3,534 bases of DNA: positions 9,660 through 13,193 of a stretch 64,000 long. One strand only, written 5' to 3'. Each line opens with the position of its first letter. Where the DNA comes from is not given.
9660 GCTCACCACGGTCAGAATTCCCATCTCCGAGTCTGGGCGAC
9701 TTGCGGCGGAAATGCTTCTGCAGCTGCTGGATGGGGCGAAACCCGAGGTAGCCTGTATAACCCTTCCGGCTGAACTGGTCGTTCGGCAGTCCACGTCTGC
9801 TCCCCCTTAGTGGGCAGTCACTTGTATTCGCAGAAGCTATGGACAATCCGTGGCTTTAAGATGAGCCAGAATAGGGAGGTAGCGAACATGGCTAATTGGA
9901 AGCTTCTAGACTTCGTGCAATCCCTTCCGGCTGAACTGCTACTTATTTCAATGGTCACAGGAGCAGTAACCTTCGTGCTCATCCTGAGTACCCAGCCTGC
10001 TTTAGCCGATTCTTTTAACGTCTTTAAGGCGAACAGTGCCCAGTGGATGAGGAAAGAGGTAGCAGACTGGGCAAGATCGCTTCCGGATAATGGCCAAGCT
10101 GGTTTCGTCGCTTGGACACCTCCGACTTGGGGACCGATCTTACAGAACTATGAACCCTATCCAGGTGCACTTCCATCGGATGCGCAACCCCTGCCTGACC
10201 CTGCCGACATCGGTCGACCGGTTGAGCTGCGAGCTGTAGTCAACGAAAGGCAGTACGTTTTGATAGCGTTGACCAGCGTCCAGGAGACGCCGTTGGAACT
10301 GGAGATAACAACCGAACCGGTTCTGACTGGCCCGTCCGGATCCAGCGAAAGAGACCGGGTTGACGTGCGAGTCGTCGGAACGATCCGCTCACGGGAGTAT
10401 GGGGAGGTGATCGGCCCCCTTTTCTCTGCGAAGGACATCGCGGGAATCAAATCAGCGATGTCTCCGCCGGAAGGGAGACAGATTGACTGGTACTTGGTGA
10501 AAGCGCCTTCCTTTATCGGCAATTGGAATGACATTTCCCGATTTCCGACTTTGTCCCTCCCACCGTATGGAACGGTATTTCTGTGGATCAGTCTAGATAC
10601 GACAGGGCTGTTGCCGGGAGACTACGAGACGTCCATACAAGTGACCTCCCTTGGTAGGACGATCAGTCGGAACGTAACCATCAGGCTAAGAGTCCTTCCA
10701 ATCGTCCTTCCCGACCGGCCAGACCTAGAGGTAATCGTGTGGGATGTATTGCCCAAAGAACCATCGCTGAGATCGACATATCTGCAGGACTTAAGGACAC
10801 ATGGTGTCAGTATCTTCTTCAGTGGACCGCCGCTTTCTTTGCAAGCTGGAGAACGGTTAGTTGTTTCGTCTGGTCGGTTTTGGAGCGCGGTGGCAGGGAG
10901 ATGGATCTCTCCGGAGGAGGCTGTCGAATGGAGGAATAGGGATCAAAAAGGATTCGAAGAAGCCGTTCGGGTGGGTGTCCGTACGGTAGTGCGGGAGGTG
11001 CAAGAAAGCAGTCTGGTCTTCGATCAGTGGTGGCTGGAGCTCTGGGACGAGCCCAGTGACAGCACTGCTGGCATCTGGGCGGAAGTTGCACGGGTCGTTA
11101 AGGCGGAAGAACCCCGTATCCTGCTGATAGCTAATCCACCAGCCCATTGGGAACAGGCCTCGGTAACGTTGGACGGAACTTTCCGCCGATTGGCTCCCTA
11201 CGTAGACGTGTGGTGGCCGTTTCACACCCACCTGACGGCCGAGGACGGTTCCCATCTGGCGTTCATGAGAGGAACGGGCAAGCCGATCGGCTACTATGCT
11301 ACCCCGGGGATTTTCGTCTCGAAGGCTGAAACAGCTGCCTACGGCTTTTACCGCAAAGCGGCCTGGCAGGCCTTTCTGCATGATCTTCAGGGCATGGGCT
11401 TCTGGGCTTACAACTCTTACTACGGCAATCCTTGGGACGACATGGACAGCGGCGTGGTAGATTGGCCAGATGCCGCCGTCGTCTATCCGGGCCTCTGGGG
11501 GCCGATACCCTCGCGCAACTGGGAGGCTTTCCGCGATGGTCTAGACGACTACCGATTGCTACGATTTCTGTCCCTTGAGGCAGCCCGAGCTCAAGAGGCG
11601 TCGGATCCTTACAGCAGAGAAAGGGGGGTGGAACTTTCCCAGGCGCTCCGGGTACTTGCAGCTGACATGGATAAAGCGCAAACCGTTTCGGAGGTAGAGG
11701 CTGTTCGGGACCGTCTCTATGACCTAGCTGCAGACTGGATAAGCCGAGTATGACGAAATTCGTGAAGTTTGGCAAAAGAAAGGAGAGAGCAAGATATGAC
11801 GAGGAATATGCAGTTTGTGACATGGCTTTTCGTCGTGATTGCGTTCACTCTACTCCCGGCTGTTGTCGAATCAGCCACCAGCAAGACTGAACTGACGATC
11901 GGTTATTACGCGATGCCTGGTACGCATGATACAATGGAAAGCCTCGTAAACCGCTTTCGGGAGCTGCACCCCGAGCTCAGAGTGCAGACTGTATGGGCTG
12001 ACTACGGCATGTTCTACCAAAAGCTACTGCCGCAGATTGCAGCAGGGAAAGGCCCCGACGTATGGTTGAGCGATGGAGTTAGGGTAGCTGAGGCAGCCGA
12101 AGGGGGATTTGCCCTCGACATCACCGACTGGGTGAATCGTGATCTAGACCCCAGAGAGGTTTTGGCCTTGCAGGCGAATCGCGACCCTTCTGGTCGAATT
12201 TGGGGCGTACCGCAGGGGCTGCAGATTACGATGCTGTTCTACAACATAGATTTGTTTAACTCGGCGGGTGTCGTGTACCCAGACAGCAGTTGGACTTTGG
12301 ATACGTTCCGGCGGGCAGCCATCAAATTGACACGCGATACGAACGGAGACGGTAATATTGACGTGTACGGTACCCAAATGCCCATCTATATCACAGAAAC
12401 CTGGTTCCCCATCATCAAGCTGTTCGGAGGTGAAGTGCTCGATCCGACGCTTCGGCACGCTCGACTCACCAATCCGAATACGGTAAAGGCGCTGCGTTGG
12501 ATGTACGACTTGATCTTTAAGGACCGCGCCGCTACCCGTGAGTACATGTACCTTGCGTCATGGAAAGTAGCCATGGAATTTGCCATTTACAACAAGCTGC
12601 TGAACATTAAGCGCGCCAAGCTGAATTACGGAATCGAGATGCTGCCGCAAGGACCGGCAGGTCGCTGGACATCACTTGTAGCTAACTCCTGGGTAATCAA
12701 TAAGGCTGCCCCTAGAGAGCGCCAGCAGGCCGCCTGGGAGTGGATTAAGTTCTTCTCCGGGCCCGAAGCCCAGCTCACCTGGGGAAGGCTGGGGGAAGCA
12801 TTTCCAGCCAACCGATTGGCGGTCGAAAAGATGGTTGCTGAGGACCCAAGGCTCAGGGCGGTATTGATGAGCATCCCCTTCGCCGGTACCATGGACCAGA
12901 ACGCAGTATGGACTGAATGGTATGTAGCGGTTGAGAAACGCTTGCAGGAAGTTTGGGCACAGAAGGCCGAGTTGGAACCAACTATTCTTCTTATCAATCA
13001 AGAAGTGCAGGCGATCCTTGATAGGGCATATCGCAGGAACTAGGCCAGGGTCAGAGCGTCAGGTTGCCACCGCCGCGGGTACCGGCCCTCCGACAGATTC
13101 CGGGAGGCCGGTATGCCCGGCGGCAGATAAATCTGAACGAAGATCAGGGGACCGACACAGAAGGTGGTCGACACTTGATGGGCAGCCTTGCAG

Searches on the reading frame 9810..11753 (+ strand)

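Call 48: search_protein_families(library=pfam, proteins=[window:9810-11753:+], max_evalue=0.00001)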
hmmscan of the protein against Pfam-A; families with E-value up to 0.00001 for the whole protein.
window:9810-11753:+ (647 aa): 1 family
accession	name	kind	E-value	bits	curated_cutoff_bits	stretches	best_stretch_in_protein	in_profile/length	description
PF13320.12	GH123_cat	-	2.9e-09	37.2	23.1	1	517-587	251-324/324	Glycoside hydrolase 123, catalytic domain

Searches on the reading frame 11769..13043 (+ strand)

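Call 48: search_protein_families(library=pfam, proteins=[window:11769-13043:+], max_evalue=0.00001)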
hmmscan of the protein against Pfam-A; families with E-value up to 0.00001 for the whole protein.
window:11769-13043:+ (424 aa): 2 families
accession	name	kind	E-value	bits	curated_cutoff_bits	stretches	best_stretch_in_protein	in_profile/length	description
PF01547.30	SBP_bac_1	-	2.6e-28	100.3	26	1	52-335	4-306/307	Bacterial extracellular solute-binding protein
PF13416.11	SBP_bac_8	-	1.9e-19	71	27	1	59-362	2-277/279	Bacterial extracellular solute-binding protein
